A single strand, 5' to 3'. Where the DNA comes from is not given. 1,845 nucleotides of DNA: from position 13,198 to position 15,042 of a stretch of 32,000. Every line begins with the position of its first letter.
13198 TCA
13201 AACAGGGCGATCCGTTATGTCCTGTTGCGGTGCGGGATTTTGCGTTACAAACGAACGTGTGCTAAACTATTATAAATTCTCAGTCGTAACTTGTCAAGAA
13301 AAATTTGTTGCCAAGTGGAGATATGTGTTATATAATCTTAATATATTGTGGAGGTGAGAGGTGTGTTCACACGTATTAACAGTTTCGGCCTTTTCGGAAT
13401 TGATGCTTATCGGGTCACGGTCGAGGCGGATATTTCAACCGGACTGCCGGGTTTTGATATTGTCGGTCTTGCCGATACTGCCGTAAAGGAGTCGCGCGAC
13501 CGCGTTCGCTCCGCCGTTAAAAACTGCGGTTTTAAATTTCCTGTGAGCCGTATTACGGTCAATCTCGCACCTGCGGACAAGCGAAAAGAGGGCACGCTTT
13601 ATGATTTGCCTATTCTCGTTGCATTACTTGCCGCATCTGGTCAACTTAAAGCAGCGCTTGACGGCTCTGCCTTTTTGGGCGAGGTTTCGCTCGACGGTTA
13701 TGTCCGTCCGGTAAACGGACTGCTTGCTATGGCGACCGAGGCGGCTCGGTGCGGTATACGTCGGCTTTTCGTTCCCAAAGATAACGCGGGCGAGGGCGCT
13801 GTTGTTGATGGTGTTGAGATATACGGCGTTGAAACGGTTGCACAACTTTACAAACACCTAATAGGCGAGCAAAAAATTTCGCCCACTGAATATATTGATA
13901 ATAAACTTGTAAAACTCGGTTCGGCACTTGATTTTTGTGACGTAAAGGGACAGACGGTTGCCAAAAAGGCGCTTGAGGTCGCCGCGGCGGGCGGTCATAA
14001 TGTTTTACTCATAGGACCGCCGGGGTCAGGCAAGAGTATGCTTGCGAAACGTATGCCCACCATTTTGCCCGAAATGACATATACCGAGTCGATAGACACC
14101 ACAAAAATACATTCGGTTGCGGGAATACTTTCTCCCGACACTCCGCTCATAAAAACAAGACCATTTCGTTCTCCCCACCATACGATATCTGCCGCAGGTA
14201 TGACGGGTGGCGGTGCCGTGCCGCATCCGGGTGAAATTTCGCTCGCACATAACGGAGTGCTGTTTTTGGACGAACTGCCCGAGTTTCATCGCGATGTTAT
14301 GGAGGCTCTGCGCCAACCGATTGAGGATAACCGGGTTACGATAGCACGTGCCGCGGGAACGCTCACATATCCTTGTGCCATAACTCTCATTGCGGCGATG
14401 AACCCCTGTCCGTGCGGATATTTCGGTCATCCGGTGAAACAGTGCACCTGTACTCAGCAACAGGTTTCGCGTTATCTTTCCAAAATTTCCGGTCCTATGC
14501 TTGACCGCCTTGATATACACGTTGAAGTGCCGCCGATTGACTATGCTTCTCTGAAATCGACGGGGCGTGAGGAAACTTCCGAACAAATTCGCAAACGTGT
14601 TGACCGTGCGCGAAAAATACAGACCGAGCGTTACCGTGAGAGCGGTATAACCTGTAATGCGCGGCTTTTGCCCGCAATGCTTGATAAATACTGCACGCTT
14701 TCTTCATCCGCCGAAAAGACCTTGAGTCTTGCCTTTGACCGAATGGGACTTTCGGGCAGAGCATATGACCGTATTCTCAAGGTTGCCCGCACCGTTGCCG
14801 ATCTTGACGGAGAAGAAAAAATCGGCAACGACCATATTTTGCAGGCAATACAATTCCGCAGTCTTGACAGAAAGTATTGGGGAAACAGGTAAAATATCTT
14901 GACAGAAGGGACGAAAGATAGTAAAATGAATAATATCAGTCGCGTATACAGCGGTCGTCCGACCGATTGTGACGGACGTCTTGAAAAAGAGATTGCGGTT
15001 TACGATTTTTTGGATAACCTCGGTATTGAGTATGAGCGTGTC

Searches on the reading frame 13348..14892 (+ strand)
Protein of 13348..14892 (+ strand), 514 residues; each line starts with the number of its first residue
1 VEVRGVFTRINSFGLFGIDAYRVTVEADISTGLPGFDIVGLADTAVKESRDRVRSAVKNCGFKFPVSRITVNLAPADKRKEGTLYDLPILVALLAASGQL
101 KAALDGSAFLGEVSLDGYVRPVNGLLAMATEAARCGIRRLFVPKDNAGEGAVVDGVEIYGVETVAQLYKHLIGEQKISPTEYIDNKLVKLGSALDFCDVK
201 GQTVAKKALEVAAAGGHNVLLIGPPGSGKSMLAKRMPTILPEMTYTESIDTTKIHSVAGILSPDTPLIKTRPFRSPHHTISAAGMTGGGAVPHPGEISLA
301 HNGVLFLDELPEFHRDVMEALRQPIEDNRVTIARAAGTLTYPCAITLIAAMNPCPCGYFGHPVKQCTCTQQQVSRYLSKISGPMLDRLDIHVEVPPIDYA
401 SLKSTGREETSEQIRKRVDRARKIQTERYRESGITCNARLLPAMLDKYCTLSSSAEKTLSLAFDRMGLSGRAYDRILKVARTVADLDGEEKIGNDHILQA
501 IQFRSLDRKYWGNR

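Call 60: search_protein_families(library=pfam, proteins=[window:13348-14892:+], max_evalue=0.001)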
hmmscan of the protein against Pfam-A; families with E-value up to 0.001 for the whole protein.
window:13348-14892:+ (514 aa): 9 families
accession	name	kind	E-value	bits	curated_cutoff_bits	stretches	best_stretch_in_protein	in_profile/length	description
PF01078.27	Mg_chelatase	-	2.6e-94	314.9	20.3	1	195-400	1-205/207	Magnesium chelatase, subunit ChlI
PF13541.12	ChlI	-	2.3e-44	150.6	27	1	25-146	1-121/121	Subunit ChlI of Mg-chelatase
PF13335.12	Mg_chelatase_C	-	2.3e-32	111.9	26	1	409-504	2-94/94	Magnesium chelatase, subunit ChlI C-terminal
PF00493.29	MCM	-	1.5e-11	44.3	23.3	1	293-358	113-178/224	MCM P-loop domain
PF07728.20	AAA_5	-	1.6e-10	41.6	22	1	218-355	1-125/139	AAA domain (dynein-related subfamily)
PF00158.32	Sigma54_activat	-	8.9e-07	29.2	20.2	1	207-352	13-142/168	Sigma-54 interaction domain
PF05362.19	Lon_C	-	8.5e-06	25.9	21.1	1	24-170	44-201/205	Lon protease (S16) C-terminal proteolytic domain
PF05496.18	RuvB_N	-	4.5e-05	23.7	27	0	298-342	81-125/159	Holliday junction DNA helicase RuvB P-loop domain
PF13191.12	AAA_16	-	6.9e-05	23.8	32.6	1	207-242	14-50/167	AAA ATPase domain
